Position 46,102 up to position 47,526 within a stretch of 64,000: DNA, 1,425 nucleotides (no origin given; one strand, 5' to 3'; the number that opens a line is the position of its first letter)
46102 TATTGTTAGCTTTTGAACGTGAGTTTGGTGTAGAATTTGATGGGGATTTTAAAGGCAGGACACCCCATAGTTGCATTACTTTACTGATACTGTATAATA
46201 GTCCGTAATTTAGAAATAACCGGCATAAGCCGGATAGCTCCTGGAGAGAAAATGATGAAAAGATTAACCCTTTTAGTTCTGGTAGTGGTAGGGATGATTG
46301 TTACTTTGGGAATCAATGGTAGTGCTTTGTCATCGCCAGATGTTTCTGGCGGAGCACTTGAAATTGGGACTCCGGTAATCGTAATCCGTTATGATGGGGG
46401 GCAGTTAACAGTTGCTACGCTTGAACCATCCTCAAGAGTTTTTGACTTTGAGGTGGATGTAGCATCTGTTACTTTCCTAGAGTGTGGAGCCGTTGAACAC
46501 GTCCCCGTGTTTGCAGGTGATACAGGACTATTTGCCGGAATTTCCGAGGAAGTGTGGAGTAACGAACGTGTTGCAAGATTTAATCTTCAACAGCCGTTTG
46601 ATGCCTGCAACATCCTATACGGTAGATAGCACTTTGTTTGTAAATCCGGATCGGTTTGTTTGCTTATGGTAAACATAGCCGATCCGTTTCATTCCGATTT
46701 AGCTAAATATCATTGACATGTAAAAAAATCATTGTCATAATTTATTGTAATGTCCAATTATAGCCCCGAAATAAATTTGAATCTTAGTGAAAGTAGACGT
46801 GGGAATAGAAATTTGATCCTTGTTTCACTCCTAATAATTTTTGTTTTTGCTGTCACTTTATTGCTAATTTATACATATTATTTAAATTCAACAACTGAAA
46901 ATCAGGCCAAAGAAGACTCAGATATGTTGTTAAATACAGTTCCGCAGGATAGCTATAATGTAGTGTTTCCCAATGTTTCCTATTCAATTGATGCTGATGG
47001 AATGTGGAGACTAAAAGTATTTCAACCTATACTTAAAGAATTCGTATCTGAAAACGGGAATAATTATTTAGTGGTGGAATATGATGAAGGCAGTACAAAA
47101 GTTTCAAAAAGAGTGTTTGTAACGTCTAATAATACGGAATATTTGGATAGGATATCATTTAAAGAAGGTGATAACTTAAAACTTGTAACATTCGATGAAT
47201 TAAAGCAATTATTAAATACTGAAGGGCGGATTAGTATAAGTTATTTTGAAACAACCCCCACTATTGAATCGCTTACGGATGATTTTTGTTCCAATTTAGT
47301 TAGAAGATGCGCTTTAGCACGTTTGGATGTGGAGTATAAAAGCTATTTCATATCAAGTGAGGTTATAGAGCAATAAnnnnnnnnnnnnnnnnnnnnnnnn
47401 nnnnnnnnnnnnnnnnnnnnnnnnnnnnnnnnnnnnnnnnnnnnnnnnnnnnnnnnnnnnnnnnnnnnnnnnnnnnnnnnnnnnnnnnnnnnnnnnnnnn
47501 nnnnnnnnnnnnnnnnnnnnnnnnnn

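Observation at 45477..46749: A 1.3-kb insert splits the pilus locus between pilD and the adhesin module; it is mostly non-coding and carries one small GC-rich secreted protein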

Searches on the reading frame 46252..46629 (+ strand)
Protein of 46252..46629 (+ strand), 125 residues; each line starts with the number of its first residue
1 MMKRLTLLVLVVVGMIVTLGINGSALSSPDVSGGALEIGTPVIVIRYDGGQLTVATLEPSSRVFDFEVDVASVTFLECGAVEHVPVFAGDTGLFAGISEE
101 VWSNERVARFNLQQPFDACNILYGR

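Call 9: search_protein_families(library=pfam, max_evalue=0.01, proteins=[window:46252-46629:+])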
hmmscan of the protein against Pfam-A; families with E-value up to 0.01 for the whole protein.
window:46252-46629:+ (125 aa): 0 families

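Call 11: find_encoding_contigs(protein=window:46252-46629:+, flank=6000, max_places=6)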
Protein window:46252-46629:+ (125 aa): 1 contig read that carries it; 1 place shown.
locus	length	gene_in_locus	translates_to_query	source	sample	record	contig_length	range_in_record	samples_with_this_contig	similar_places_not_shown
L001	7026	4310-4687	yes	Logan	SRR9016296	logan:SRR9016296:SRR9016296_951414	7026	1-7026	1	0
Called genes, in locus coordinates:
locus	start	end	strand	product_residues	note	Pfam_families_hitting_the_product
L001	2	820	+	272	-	?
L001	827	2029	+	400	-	PF28597:T2SSF_N, PF00482:T2SSF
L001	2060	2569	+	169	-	PF07963:N_methyl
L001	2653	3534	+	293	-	PF06750:A24_N_bact, PF01478:Peptidase_A24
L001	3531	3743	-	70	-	-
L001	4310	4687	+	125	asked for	-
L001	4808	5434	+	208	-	-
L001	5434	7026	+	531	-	?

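Call 18: find_homologous_proteins(query=window:46252-46626:+, max_evalue=0.01)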
Query window:46252-46626:+ (125 aa): 1 proteins with E <= 0.01 among 16 candidates.
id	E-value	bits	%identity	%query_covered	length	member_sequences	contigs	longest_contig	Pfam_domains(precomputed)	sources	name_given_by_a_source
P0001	1.2e-74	266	100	100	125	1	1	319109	-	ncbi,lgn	-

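Call 30: search_protein_families(library=pfam, max_evalue=10, proteins=[window:46252-46626:+])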
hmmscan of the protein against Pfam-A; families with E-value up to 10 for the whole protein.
window:46252-46626:+ (125 aa): 1 family
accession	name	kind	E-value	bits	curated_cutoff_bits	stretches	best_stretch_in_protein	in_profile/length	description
PF01957.25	NfeD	-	0.048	14.3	29.1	1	32-54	32-55/57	NfeD-like C-terminal, partner-binding domain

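Call 31: search_protein_families(library=phrogs, max_evalue=1, proteins=[window:46252-46626:+])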
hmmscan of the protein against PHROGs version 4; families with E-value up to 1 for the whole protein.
window:46252-46626:+ (125 aa): 2 families
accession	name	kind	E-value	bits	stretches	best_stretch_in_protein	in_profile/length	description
phrog_9067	-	unknown function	0.069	14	1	4-32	6-34/64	-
phrog_34725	-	unknown function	0.48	11.3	0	78-97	20-39/56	-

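Call 32: search_protein_families(library=ncbifam, max_evalue=1, proteins=[window:46252-46626:+])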
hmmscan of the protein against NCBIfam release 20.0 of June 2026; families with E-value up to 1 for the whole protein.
window:46252-46626:+ (125 aa): 1 family
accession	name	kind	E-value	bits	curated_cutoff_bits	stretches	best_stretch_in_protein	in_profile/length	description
NF006906.0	PRK09400.1-1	equivalog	0.68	9.5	95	0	4-16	37-49/62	preprotein translocase subunit SecE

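Call 43: search_dna_similar(query=window:46252-46626:+, collection=phages, mode=protein, max_evalue=1, max_rows=10)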
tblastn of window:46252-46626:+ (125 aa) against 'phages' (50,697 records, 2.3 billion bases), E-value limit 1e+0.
No match.

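Call 45: predict_structure(protein=window:46252-46626:+)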
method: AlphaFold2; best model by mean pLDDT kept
length: 125 residues; sequences in the alignment: 1
mean_pLDDT: 41.1   pTM: 0.24
mean pLDDT of the five models: 41.1, 40.7, 39.0, 38.9, 31.9
residues with pLDDT >= 90: 0; 70-90: 17; 50-70: 4; < 50: 104
segments of 3 or more residues with pLDDT < 50: 22-125
pLDDT, mean of each block of 10 residues (from residue 1): 79 76 38 34 42 40 28 32 34 32 29 34 29
secondary structure, 60 per line:
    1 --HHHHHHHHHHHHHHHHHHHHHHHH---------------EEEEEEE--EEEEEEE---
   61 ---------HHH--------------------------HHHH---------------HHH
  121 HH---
elements in order: H3-26 E42-48 E51-57 H99-102 H118-122

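Call 57: search_solved_structures(query=window:46252-46626:+, max_evalue=1)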
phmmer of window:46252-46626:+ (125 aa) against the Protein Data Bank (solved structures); distinct sequences matched with E-value up to 1: 2.
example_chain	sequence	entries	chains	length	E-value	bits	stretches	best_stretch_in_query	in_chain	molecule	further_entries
6uz7_1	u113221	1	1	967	0.24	15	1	19-79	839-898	KLLA0F23265p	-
9r2g_D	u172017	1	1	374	0.89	13.2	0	2-54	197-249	Cytochrome bd-I oxidase subunit II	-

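Call 59: search_protein_families(library=padloc, max_evalue=1, proteins=[window:46252-46626:+])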
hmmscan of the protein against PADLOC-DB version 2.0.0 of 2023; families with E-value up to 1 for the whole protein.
window:46252-46626:+ (125 aa): 0 families

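Call 60: find_related_loci(query=window:46252-46626:+, collection=viral_contigs, flank=3000)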
Query window:46252-46626:+ (125 aa) in viral_contigs; peptide patterns used: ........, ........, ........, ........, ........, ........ (x = any residue, [..] = any of these).
26 stretches matched a pattern, but none encodes a relative of the query by tblastn (E <= 1e-3).

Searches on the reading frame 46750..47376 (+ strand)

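Call 9: search_protein_families(library=pfam, max_evalue=0.01, proteins=[window:46750-47376:+])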
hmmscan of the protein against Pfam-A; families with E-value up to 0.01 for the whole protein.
window:46750-47376:+ (208 aa): 0 families

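Call 30: search_protein_families(library=pfam, max_evalue=10, proteins=[window:46750-47373:+])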
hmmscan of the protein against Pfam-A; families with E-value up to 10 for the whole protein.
window:46750-47373:+ (208 aa): 2 families
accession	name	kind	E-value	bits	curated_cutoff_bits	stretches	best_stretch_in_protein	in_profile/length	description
PF13800.11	Sigma_reg_N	-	0.015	16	26.3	1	18-79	7-67/91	Sigma factor regulator N-terminal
PF17884.7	DUF5591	-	0.064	13.5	26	1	62-125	58-123/150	Domain of unknown function (DUF5591)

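Call 31: search_protein_families(library=phrogs, max_evalue=1, proteins=[window:46750-47373:+])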
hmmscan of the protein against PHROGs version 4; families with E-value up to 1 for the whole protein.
window:46750-47373:+ (208 aa): 2 families
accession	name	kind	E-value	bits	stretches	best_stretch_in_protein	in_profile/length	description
phrog_10303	-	unknown function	0.074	13.9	1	11-54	27-66/67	-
phrog_10036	-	unknown function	0.2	12.8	0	83-110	44-71/74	-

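Call 32: search_protein_families(library=ncbifam, max_evalue=1, proteins=[window:46750-47373:+])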
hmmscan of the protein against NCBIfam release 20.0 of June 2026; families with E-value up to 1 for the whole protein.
window:46750-47373:+ (208 aa): 3 families
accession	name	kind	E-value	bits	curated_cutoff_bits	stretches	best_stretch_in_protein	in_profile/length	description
NF042931.1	SAG1386_EF1546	equivalog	0.003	17.6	80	1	16-59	23-66/158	SAG1386/EF1546 family surface-associated protein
NF045999.1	MAG1140_fam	equivalog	0.07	13.3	35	1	22-68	11-57/126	MAG1140 family protein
TIGR02976.1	phageshock_pspB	equivalog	0.14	12.5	51.7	1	22-63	5-46/75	envelope stress response membrane protein PspB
